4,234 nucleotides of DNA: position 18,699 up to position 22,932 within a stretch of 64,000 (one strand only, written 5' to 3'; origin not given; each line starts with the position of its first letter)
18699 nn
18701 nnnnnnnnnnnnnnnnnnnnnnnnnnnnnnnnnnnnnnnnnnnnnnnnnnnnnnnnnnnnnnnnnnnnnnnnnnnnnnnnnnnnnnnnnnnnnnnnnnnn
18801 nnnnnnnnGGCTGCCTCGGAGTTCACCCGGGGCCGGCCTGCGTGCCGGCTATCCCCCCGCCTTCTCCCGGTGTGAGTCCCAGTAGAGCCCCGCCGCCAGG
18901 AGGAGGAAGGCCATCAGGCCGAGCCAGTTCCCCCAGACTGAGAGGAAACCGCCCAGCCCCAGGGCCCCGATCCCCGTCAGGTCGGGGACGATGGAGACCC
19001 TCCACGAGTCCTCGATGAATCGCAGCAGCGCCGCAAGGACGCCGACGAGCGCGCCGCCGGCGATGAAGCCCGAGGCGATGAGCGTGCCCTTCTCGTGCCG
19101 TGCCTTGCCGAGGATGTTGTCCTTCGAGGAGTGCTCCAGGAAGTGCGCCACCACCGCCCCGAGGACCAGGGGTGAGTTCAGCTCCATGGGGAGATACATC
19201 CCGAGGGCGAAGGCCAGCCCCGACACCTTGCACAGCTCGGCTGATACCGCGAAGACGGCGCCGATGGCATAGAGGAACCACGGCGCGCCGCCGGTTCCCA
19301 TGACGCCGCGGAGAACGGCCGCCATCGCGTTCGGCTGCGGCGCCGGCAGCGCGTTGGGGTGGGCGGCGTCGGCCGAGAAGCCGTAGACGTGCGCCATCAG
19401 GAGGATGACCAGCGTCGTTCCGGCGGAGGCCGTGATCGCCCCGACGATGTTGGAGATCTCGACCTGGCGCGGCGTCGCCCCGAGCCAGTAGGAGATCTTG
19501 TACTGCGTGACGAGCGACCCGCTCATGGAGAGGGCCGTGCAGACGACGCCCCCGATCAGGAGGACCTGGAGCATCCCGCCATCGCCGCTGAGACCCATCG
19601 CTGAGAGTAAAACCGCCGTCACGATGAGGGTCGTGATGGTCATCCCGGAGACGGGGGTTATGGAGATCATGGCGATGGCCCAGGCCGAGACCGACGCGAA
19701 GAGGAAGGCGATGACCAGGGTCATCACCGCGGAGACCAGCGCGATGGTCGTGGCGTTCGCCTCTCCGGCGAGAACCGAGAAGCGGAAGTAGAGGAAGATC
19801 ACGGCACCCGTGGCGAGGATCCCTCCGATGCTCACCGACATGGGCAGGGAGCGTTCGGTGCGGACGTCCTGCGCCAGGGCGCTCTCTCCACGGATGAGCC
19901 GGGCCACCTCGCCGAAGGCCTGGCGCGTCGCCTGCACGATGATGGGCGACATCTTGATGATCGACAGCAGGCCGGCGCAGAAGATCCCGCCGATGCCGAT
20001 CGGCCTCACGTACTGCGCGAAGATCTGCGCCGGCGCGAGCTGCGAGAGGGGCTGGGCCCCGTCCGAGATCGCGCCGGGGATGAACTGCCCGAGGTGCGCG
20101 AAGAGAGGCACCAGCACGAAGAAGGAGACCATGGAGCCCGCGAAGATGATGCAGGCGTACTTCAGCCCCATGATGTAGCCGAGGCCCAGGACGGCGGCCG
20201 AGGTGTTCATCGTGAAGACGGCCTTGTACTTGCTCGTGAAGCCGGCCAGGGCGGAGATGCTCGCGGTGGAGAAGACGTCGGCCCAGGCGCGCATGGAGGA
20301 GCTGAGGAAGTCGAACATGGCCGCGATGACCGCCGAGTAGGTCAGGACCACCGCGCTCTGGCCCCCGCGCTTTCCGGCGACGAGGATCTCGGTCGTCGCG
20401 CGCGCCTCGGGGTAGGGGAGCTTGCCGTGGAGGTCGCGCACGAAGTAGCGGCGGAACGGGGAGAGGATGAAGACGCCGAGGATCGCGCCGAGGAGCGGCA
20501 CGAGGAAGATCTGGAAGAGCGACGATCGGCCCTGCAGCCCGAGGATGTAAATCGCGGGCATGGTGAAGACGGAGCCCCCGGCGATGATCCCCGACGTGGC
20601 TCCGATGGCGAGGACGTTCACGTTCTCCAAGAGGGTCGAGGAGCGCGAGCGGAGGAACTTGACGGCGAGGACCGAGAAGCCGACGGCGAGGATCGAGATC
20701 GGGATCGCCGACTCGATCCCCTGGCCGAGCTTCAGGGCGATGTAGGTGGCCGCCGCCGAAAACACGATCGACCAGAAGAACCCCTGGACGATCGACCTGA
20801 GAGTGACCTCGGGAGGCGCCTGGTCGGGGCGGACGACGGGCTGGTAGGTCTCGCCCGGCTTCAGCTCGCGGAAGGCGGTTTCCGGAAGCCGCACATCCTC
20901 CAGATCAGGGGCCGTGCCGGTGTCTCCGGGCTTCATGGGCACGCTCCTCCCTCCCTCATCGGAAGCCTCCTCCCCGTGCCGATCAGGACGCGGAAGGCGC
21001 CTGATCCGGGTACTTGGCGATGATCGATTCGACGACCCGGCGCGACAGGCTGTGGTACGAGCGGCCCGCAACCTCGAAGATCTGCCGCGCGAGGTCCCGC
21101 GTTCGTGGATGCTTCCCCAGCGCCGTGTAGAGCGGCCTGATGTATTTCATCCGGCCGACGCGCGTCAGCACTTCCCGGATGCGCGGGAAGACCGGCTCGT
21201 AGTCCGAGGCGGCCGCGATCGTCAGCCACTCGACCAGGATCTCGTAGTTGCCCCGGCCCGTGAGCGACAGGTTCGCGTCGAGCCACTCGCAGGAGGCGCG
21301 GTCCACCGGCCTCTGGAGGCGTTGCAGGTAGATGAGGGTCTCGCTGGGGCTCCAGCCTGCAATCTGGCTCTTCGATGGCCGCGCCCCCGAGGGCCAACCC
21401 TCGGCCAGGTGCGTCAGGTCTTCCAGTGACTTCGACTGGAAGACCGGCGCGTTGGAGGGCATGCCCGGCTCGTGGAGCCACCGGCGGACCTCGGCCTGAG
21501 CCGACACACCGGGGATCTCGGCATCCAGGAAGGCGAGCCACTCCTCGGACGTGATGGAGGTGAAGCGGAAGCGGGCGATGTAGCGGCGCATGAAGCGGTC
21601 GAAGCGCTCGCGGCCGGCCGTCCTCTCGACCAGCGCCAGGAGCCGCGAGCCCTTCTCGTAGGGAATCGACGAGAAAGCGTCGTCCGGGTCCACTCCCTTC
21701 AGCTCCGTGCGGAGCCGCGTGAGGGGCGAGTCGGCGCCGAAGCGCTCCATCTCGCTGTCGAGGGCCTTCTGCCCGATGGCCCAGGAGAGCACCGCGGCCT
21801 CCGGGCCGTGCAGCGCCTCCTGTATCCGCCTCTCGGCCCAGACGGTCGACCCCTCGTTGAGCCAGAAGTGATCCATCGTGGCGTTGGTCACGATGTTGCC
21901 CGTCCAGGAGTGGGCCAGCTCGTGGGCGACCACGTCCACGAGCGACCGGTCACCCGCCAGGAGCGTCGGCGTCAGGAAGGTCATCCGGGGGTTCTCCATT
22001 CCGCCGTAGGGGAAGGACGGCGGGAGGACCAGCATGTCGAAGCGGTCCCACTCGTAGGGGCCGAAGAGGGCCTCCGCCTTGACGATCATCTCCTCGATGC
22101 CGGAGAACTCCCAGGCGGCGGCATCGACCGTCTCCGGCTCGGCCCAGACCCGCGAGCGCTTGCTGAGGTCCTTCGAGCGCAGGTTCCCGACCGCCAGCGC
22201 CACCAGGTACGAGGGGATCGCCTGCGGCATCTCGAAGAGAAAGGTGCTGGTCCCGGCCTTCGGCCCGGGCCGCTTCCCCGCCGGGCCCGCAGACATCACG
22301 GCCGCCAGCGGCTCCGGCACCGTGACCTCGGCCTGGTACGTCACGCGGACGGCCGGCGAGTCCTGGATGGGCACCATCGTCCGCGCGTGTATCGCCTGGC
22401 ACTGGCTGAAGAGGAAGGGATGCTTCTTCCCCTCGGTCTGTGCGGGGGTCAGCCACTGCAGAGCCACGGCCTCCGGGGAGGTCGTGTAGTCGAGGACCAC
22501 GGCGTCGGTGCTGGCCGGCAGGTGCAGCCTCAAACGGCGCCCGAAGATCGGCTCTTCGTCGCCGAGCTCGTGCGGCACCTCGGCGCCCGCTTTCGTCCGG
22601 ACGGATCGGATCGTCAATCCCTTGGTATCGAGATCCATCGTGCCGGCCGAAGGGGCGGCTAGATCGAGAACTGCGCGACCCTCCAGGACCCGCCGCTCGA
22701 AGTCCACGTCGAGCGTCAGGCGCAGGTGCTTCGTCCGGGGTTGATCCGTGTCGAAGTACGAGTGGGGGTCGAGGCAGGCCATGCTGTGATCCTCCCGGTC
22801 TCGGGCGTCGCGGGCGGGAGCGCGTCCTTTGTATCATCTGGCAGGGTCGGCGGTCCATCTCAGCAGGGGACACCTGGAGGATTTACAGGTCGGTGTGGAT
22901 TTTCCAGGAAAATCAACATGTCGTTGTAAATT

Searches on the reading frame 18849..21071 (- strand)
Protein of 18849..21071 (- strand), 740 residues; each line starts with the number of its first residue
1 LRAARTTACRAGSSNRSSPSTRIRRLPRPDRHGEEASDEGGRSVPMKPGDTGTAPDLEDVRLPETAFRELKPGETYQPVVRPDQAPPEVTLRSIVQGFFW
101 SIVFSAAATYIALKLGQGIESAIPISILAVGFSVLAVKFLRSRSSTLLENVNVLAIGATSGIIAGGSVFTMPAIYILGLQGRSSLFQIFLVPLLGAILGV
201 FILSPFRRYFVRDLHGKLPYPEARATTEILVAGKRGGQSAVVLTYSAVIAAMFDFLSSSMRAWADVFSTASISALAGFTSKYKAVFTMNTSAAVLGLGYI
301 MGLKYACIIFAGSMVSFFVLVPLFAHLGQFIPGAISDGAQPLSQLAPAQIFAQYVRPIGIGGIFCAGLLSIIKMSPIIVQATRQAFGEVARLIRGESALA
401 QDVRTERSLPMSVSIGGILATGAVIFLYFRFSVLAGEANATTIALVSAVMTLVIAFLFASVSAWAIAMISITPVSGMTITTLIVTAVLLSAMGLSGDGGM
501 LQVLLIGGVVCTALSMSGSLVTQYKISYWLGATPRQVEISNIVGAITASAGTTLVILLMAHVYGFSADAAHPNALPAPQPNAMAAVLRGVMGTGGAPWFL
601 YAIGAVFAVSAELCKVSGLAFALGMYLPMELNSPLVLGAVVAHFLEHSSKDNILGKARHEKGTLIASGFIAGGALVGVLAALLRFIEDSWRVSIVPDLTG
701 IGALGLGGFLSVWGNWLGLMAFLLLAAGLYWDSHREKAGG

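Call 59: search_protein_families(library=pfam, proteins=[window:18849-21071:-], max_evalue=0.00001)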
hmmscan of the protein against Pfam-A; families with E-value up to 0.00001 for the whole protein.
window:18849-21071:- (740 aa): 1 family
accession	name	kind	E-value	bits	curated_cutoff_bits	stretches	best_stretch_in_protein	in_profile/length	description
PF03169.20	OPT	-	1.3e-84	285.5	25.8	1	88-683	1-622/623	OPT oligopeptide transporter protein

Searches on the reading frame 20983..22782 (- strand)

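Call 59: search_protein_families(library=pfam, proteins=[window:20983-22782:-], max_evalue=0.00001)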
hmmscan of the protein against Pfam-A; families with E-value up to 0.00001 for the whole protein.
window:20983-22782:- (599 aa): 3 families
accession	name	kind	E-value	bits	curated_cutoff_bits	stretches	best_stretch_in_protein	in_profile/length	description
PF01433.26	Peptidase_M1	-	8e-43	147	27.7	1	231-421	9-205/218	Peptidase family M1 domain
PF09127.17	Leuk-A4-hydro_C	-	3.4e-23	82.3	27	1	477-587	1-111/112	Leukotriene A4 hydrolase, C-terminal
PF17900.6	Peptidase_M1_N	-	1.6e-13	51.6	25.8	1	18-193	3-186/186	Peptidase M1 N-terminal domain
